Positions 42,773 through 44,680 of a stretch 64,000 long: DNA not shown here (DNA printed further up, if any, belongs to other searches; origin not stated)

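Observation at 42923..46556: B12-binding radical SAM enzyme + SAM methyltransferase + membrane-anchored beta-helix protein heading a polysaccharide operon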

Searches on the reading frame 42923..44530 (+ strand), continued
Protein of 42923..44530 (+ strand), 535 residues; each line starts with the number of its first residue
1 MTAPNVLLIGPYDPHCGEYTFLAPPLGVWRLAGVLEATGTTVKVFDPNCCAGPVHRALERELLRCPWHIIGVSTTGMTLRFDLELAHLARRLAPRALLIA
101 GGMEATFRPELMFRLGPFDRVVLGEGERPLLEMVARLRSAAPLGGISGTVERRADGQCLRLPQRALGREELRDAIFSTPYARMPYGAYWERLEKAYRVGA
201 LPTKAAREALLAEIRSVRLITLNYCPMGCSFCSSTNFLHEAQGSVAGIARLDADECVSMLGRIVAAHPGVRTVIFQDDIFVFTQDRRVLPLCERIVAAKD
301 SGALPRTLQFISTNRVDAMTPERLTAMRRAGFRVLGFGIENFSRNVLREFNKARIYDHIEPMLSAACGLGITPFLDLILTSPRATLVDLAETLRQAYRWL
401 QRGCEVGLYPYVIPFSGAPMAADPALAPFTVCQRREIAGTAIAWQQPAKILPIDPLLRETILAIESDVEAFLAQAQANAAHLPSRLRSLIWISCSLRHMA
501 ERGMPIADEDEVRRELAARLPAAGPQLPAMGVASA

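Call 41: find_homologous_proteins(query=A4, max_evalue=1e-10)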
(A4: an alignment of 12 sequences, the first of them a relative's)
Query A4 (12 sequences) (525 aa, profile of the alignment): 708 proteins with E <= 1e-10 among 8000 candidates; the best 120 are listed.
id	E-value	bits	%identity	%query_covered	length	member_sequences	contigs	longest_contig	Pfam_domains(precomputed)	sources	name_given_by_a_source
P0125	2.1e-191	655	100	100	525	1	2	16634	PF04055.28,PF02310.25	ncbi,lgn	-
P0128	4.3e-188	644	42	93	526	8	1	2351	PF04055.28,PF02310.25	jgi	jgi:anaerobic magnesium-protoporphyrin IX monomethyl ester cyclase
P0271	6.9e-182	624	57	99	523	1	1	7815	PF04055.28,PF02310.25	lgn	-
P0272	2.0e-172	592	33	93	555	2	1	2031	PF04055.28,PF02310.25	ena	-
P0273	8.9e-169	580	58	99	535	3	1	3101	PF04055.28,PF02310.25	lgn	-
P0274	1.7e-168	579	58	99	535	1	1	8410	PF04055.28,PF02310.25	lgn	-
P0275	7.1e-168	577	51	95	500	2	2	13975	PF04055.28,PF02310.25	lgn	-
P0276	1.2e-164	567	41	97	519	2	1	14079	PF04055.28,PF02310.25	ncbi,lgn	-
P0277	5.6e-163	561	45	93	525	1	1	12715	PF04055.28,PF02310.25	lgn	-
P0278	5.3e-161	555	41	93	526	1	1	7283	PF04055.28,PF02310.25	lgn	-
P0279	7.0e-158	544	38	98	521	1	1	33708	PF04055.28,PF02310.25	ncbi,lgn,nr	ncbi:MAG: cobalamin-dependent protein [bacterium]|nr:cobalamin-dependent protein [bacterium]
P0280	8.4e-158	544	43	93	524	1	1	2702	PF04055.28,PF02310.25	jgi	jgi:radical SAM superfamily enzyme YgiQ (UPF0313 family)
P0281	1.8e-155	536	44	98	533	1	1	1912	PF04055.28,PF02310.25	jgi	jgi:radical SAM superfamily enzyme YgiQ (UPF0313 family)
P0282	9.0e-155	534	43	99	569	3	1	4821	PF04055.28,PF02310.25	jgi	jgi:radical SAM superfamily enzyme YgiQ (UPF0313 family)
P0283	1.2e-154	534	42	99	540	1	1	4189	PF04055.28,PF02310.25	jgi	jgi:radical SAM superfamily enzyme YgiQ (UPF0313 family)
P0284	1.4e-154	534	43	95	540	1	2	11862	PF04055.28,PF02310.25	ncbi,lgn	-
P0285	1.5e-154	533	43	95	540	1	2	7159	PF04055.28,PF02310.25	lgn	-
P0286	2.4e-154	533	43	95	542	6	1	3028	PF04055.28,PF02310.25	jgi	jgi:radical SAM superfamily enzyme YgiQ (UPF0313 family)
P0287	6.8e-154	531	43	96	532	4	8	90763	PF04055.28,PF02310.25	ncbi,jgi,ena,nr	ncbi:MAG TPA: radical SAM protein [Steroidobacteraceae bacterium]|jgi:radical SAM superfamily enzyme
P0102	1.0e-153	531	44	94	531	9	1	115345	PF04055.28,PF02310.25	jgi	jgi:radical SAM superfamily enzyme YgiQ (UPF0313 family)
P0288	1.1e-153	531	43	94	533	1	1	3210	PF04055.28,PF02310.25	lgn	-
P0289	1.2e-153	530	43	95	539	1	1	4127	PF04055.28,PF02310.25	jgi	jgi:radical SAM superfamily enzyme YgiQ (UPF0313 family)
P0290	1.6e-153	530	43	99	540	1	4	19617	PF04055.28,PF02310.25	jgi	jgi:anaerobic magnesium-protoporphyrin IX monomethyl ester cyclase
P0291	1.9e-153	530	44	93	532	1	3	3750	PF04055.28,PF02310.25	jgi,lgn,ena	-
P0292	2.3e-153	529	44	96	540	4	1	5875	PF04055.28,PF02310.25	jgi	jgi:radical SAM superfamily enzyme YgiQ (UPF0313 family)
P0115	3.0e-153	529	44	93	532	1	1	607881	PF04055.28,PF02310.25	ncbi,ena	-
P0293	3.7e-153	529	43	95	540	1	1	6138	PF04055.28,PF02310.25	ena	-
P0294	6.6e-153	528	42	99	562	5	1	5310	PF04055.28,PF02310.25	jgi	jgi:radical SAM superfamily enzyme YgiQ (UPF0313 family)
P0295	8.1e-153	528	42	99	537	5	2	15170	PF04055.28,PF02310.25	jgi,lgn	jgi:radical SAM superfamily enzyme YgiQ (UPF0313 family)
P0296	1.0e-152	527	43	95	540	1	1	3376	PF04055.28,PF02310.25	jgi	jgi:radical SAM superfamily enzyme YgiQ (UPF0313 family)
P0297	1.9e-152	526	43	95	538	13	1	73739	PF04055.28,PF02310.25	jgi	jgi:radical SAM superfamily enzyme YgiQ (UPF0313 family)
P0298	4.2e-152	525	41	98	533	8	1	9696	PF04055.28,PF02310.25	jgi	jgi:radical SAM superfamily enzyme YgiQ (UPF0313 family)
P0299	6.8e-152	525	43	99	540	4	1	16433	PF04055.28,PF02310.25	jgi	jgi:radical SAM superfamily enzyme YgiQ (UPF0313 family)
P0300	1.3e-151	524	43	94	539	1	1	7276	PF04055.28,PF02310.25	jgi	jgi:radical SAM superfamily enzyme YgiQ (UPF0313 family)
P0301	1.4e-151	524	43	99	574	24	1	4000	PF04055.28,PF02310.25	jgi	-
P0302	2.0e-151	523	43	97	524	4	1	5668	PF04055.28,PF02310.25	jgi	jgi:radical SAM superfamily enzyme YgiQ (UPF0313 family)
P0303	2.4e-151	523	41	96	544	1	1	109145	PF04055.28,PF02310.25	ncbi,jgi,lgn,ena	jgi:radical SAM superfamily enzyme YgiQ (UPF0313 family)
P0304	2.5e-151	523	41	99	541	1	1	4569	PF04055.28,PF02310.25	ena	-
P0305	2.7e-151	523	42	96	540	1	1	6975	PF04055.28,PF02310.25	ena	-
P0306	2.7e-151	523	42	98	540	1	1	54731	PF04055.28,PF02310.25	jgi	jgi:radical SAM superfamily enzyme YgiQ (UPF0313 family)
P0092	2.8e-151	523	44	94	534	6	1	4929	PF04055.28,PF02310.25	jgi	jgi:radical SAM superfamily enzyme YgiQ (UPF0313 family)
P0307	3.1e-151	522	42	96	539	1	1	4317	PF04055.28,PF02310.25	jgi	jgi:radical SAM superfamily enzyme YgiQ (UPF0313 family)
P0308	4.0e-151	522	42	99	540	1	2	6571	PF04055.28,PF02310.25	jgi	jgi:radical SAM superfamily enzyme YgiQ (UPF0313 family)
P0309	5.1e-151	522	41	100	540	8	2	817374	PF04055.28,PF02310.25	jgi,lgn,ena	-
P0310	5.6e-151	522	42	98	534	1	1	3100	PF04055.28,PF02310.25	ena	-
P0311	5.8e-151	522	43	94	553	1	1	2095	PF04055.28,PF02310.25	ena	-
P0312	6.4e-151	521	42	99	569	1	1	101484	PF04055.28,PF02310.25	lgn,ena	-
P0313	7.2e-151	521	42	96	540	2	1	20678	PF04055.28,PF02310.25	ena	-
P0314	7.6e-151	521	41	99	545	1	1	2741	PF04055.28,PF02310.25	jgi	jgi:radical SAM superfamily enzyme YgiQ (UPF0313 family)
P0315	8.0e-151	521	43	95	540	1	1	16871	PF04055.28,PF02310.25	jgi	jgi:radical SAM superfamily enzyme YgiQ (UPF0313 family)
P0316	9.0e-151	521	44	95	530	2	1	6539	PF04055.28,PF02310.25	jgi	jgi:radical SAM superfamily enzyme YgiQ (UPF0313 family)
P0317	9.1e-151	521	42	98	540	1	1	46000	PF04055.28,PF02310.25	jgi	jgi:radical SAM superfamily enzyme YgiQ (UPF0313 family)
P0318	1.0e-150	521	43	95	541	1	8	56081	PF04055.28,PF02310.25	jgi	jgi:radical SAM superfamily enzyme YgiQ (UPF0313 family)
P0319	1.1e-150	521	44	95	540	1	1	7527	PF04055.28,PF02310.25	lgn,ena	-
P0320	1.2e-150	521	42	95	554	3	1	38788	PF04055.28,PF02310.25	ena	-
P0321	1.2e-150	520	41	99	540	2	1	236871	PF04055.28,PF02310.25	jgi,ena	-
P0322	1.4e-150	520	41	98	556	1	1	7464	PF04055.28,PF19864.6,PF02310.25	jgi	-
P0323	1.4e-150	520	41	98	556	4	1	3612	PF04055.28,PF02310.25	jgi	-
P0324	1.6e-150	520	43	95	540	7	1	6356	PF04055.28,PF02310.25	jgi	jgi:radical SAM superfamily enzyme YgiQ (UPF0313 family)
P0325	1.7e-150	520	43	93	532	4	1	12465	PF04055.28,PF02310.25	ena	-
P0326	2.1e-150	520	42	98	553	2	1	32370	PF04055.28,PF02310.25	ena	-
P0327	2.4e-150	519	44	95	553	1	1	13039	PF04055.28,PF02310.25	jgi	jgi:radical SAM superfamily enzyme YgiQ (UPF0313 family)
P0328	2.8e-150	519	43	94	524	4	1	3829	PF04055.28,PF02310.25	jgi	-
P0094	3.2e-150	519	44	94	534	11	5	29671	PF04055.28,PF02310.25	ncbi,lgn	ncbi:MAG TPA: radical SAM protein [Steroidobacteraceae bacterium]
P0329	3.3e-150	519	42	96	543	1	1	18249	PF04055.28,PF02310.25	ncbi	ncbi:MAG: radical SAM protein [Steroidobacteraceae bacterium]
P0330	4.3e-150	519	43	96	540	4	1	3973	PF04055.28,PF02310.25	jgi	jgi:radical SAM superfamily enzyme YgiQ (UPF0313 family)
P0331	5.4e-150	518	43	93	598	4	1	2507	PF04055.28,PF02310.25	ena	-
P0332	6.0e-150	518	42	98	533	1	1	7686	PF04055.28,PF02310.25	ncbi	ncbi:MAG: radical SAM protein [Steroidobacteraceae bacterium]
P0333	6.5e-150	518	42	96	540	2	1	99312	PF04055.28,PF02310.25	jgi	jgi:radical SAM superfamily enzyme YgiQ (UPF0313 family)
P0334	6.5e-150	518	44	94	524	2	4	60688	PF04055.28,PF02310.25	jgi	jgi:anaerobic magnesium-protoporphyrin IX monomethyl ester cyclase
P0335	7.4e-150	518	42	98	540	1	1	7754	PF04055.28,PF02310.25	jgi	jgi:radical SAM superfamily enzyme YgiQ (UPF0313 family)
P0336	9.3e-150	518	44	95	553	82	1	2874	PF04055.28,PF02310.25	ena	-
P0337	1.5e-149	517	42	98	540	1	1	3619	PF04055.28,PF02310.25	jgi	jgi:radical SAM superfamily enzyme YgiQ (UPF0313 family)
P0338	1.9e-149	517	42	98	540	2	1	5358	PF04055.28,PF02310.25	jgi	jgi:radical SAM superfamily enzyme YgiQ (UPF0313 family)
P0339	2.2e-149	516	44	94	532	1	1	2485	PF04055.28,PF02310.25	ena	-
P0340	2.8e-149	516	42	94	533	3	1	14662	PF04055.28,PF02310.25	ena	-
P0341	3.2e-149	516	42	97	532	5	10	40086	PF04055.28,PF02310.25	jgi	jgi:radical SAM superfamily enzyme YgiQ (UPF0313 family)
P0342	3.7e-149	516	41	98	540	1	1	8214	PF04055.28,PF02310.25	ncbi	-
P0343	4.0e-149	515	43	95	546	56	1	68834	PF04055.28,PF02310.25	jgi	jgi:anaerobic magnesium-protoporphyrin IX monomethyl ester cyclase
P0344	4.5e-149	515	44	95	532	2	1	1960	PF04055.28,PF02310.25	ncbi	-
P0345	4.5e-149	515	42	98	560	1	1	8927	PF04055.28,PF02310.25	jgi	jgi:radical SAM superfamily enzyme YgiQ (UPF0313 family)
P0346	6.9e-149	515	42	95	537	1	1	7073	PF04055.28,PF02310.25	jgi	jgi:anaerobic magnesium-protoporphyrin IX monomethyl ester cyclase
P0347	7.2e-149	515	42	98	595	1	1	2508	PF04055.28,PF02310.25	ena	-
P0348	8.8e-149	514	42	96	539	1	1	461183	PF04055.28,PF02310.25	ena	-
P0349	9.3e-149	514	43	99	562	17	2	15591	PF04055.28,PF02310.25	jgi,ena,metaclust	metaclust:\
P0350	9.7e-149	514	43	95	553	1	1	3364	PF04055.28,PF02310.25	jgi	jgi:radical SAM superfamily enzyme YgiQ (UPF0313 family)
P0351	1.2e-148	514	42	95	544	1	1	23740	PF04055.28,PF02310.25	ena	-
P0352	1.5e-148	514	42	95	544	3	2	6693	PF04055.28,PF02310.25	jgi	jgi:radical SAM superfamily enzyme YgiQ (UPF0313 family)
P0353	1.7e-148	513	43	94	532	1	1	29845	PF04055.28,PF02310.25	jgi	jgi:radical SAM superfamily enzyme YgiQ (UPF0313 family)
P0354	1.9e-148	513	42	95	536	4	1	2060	PF04055.28,PF02310.25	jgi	jgi:radical SAM superfamily enzyme YgiQ (UPF0313 family)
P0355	2.2e-148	513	41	99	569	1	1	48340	PF04055.28,PF02310.25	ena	-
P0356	2.3e-148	513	42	98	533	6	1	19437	PF04055.28,PF02310.25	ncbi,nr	ncbi:MAG TPA: radical SAM protein [Steroidobacteraceae bacterium]|nr:radical SAM protein [Steroidoba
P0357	2.7e-148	513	42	95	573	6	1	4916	PF04055.28,PF02310.25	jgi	-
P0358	2.8e-148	513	35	96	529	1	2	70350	PF04055.28,PF02310.25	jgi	-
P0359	2.9e-148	513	42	94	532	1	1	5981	PF04055.28,PF02310.25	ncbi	-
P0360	3.2e-148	512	42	99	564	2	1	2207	PF04055.28,PF02310.25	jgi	jgi:radical SAM superfamily enzyme YgiQ (UPF0313 family)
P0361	3.9e-148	512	42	95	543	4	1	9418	PF04055.28,PF02310.25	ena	-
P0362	4.5e-148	512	44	94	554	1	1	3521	PF04055.28,PF02310.25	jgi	jgi:radical SAM superfamily enzyme YgiQ (UPF0313 family)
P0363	5.7e-148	512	44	95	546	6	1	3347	PF04055.28,PF02310.25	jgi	jgi:anaerobic magnesium-protoporphyrin IX monomethyl ester cyclase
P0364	7.1e-148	511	42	96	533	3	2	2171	PF04055.28,PF02310.25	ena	-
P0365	7.6e-148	511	44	94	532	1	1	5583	PF04055.28,PF02310.25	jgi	jgi:radical SAM superfamily enzyme YgiQ (UPF0313 family)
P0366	8.4e-148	511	43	95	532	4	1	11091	PF04055.28,PF02310.25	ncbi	-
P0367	8.7e-148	511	42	94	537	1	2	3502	PF04055.28,PF02310.25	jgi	jgi:anaerobic magnesium-protoporphyrin IX monomethyl ester cyclase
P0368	9.0e-148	511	41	98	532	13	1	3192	PF04055.28,PF02310.25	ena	-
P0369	9.7e-148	511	42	95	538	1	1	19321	PF04055.28,PF02310.25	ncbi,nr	ncbi:MAG: B12-binding domain-containing radical SAM protein [Pseudomonadota bacterium]|nr:B12-bindin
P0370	9.8e-148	511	43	95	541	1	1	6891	PF04055.28,PF02310.25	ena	-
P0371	1.2e-147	511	42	95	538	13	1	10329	PF04055.28,PF02310.25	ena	-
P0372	1.4e-147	510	41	96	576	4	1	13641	PF04055.28,PF02310.25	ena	-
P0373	1.6e-147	510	43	94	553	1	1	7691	PF04055.28,PF02310.25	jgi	jgi:radical SAM superfamily enzyme YgiQ (UPF0313 family)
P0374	1.9e-147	510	42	94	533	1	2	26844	PF04055.28,PF02310.25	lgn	-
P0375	2.1e-147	510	42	96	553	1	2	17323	PF04055.28,PF02310.25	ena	-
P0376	2.2e-147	510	42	94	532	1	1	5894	PF04055.28,PF02310.25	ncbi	-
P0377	3.0e-147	509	43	94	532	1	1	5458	PF04055.28,PF02310.25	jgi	jgi:radical SAM superfamily enzyme YgiQ (UPF0313 family)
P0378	3.0e-147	509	43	95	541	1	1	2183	PF04055.28,PF02310.25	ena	-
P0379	3.3e-147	509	41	96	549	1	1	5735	PF04055.28,PF02310.25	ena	-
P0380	3.4e-147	509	43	94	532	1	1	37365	PF04055.28,PF02310.25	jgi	jgi:radical SAM superfamily enzyme YgiQ (UPF0313 family)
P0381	9.0e-147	508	43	92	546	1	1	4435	PF04055.28,PF02310.25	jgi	jgi:radical SAM superfamily enzyme YgiQ (UPF0313 family)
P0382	1.1e-146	507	44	94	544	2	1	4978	PF04055.28,PF02310.25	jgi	jgi:radical SAM superfamily enzyme YgiQ (UPF0313 family)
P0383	1.1e-146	507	42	96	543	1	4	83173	PF04055.28,PF02310.25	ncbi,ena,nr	ncbi:MAG TPA: radical SAM protein [Steroidobacteraceae bacterium]|nr:radical SAM protein [Steroidoba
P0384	1.2e-146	507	41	98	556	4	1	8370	PF04055.28,PF02310.25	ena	-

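Call 42: find_encoding_contigs(protein=P0125, flank=10000, max_places=1)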
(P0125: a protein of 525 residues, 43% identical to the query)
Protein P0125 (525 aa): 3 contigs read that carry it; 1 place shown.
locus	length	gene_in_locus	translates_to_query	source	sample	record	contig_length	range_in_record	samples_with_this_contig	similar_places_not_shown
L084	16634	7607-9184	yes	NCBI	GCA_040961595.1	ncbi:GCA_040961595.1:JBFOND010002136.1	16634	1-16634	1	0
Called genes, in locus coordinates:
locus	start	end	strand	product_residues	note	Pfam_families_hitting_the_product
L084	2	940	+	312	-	?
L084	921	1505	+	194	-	PF00078:RVT_1 (faint), PF08388:GIIM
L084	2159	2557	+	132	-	-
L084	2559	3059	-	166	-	-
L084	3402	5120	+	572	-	PF02310:B12-binding, PF04055:Radical_SAM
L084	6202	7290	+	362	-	-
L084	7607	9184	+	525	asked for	PF02310:B12-binding, PF04055:Radical_SAM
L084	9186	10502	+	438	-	PF00535:Glycos_transf_2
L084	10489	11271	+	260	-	PF01209:Ubie_methyltran, PF02353:CMAS, PF03848:TehB (faint), PF13489:Methyltransf_23, PF13847:Methyltransf_31, PF08241:Methyltransf_11, PF08242:Methyltransf_12, PF13649:Methyltransf_25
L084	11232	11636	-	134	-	-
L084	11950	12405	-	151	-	PF20935:DUF6847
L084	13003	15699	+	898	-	PF01368:DHH (weak), PF02272:DHHA1, PF00571:CBS, PF01743:PolyA_pol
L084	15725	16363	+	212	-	PF02163:Peptidase_M50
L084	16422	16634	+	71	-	?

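Call 43: find_encoding_contigs(protein=P0279, flank=10000, max_places=1)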
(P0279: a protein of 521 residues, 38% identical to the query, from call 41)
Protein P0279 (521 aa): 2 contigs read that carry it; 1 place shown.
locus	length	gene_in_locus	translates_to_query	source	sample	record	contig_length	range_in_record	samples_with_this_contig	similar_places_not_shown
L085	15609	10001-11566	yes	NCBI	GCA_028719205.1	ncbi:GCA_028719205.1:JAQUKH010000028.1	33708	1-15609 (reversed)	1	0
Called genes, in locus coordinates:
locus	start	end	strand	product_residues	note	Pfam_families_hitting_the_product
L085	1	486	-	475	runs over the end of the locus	PF08323:Glyco_transf_5, PF13439:Glyco_transf_4 (weak), PF00534:Glycos_transf_1, PF13692:Glyco_trans_1_4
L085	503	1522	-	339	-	PF01087:GalP_UDP_transf, PF16285:DUF4931_N, PF16268:DUF4921, PF02744:GalP_UDP_tr_C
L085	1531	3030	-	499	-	PF02446:Glyco_hydro_77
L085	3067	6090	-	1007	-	-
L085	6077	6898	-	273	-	-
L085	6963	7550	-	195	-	-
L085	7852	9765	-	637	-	PF02922:CBM_48, PF00128:Alpha-amylase, PF02806:Alpha-amylase_C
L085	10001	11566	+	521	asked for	PF02310:B12-binding, PF04055:Radical_SAM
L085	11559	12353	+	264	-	PF19413:YaiO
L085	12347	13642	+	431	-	PF00535:Glycos_transf_2, PF13632:Glyco_trans_2_3 (weak)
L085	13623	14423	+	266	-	PF03848:TehB, PF01209:Ubie_methyltran, PF13489:Methyltransf_23, PF05401:NodS, PF13847:Methyltransf_31, PF08241:Methyltransf_11, PF08242:Methyltransf_12, PF13649:Methyltransf_25, +3 more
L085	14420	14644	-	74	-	PF01206:TusA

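Call 44: find_encoding_contigs(protein=P0358, flank=10000, max_places=1)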
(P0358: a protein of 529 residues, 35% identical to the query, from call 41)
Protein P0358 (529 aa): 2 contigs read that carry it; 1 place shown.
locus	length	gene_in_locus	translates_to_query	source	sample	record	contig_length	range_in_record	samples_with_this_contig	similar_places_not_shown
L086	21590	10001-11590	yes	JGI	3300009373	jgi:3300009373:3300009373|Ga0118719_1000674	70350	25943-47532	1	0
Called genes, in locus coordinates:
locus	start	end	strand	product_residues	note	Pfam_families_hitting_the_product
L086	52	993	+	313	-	PF01073:3Beta_HSD, PF01370:Epimerase, PF02719:Polysacc_synt_2 (faint), PF04321:RmlD_sub_bind, PF07993:NAD_binding_4 (faint), PF16363:GDP_Man_Dehyd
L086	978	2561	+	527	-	PF14052:Caps_assemb_Wzi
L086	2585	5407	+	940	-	PF02563:Poly_export, PF22461:SLBB_2 (weak), PF10531:SLBB, PF22461:SLBB_2 (weak), PF10531:SLBB (weak), PF22461:SLBB_2 (weak), PF10531:SLBB (weak)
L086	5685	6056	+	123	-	-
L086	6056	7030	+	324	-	PF01041:DegT_DnrJ_EryC1, PF00155:Aminotran_1_2 (weak)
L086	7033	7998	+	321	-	PF01073:3Beta_HSD, PF01370:Epimerase, PF02719:Polysacc_synt_2, PF04321:RmlD_sub_bind, PF05368:NmrA, PF13460:NAD_binding_10, PF16363:GDP_Man_Dehyd, PF07993:NAD_binding_4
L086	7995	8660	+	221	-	PF02585:PIG-L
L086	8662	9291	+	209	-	PF02348:CTP_transf_3, PF12804:NTP_transf_3 (weak)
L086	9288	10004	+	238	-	PF08889:WbqC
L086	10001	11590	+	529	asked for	PF02310:B12-binding, PF04055:Radical_SAM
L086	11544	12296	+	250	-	PF05114:MbnB_TglH_ChrH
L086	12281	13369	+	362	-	PF04055:Radical_SAM, PF13186:SPASM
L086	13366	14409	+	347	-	PF03102:NeuB, PF08666:SAF (weak)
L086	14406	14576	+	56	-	-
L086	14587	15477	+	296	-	PF03102:NeuB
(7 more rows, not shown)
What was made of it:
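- One relative sits in a NeuB/CMP-sugar/WbqC capsule cluster (call 44).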

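Call 52: find_encoding_contigs(protein=P0276, flank=10000, max_places=1)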
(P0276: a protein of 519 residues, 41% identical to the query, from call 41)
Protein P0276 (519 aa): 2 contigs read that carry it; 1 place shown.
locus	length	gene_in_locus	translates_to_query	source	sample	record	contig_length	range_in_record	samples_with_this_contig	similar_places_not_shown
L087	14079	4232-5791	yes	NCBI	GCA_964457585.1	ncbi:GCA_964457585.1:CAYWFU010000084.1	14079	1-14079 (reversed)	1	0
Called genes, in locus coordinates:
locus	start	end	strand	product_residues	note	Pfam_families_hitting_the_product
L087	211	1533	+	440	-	PF13701:DDE_Tnp_1_4, PF01609:DDE_Tnp_1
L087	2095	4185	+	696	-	-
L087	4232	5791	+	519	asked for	PF02310:B12-binding, PF04055:Radical_SAM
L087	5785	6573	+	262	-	PF19413:YaiO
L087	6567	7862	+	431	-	PF13641:Glyco_tranf_2_3 (weak)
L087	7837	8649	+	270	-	PF01209:Ubie_methyltran, PF03848:TehB, PF13489:Methyltransf_23, PF05401:NodS, PF13847:Methyltransf_31, PF08241:Methyltransf_11, PF08242:Methyltransf_12, PF13649:Methyltransf_25, +1 more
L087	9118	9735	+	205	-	PF01420:Methylase_S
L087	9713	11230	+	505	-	PF12161:HsdM_N, PF07669:Eco57I (faint), PF02384:N6_Mtase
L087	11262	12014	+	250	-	PF02661:Fic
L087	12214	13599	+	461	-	PF04326:SLFN_AlbA_2, PF13749:HATPase_c_4, PF08220:HTH_DeoR (weak)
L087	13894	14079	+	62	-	?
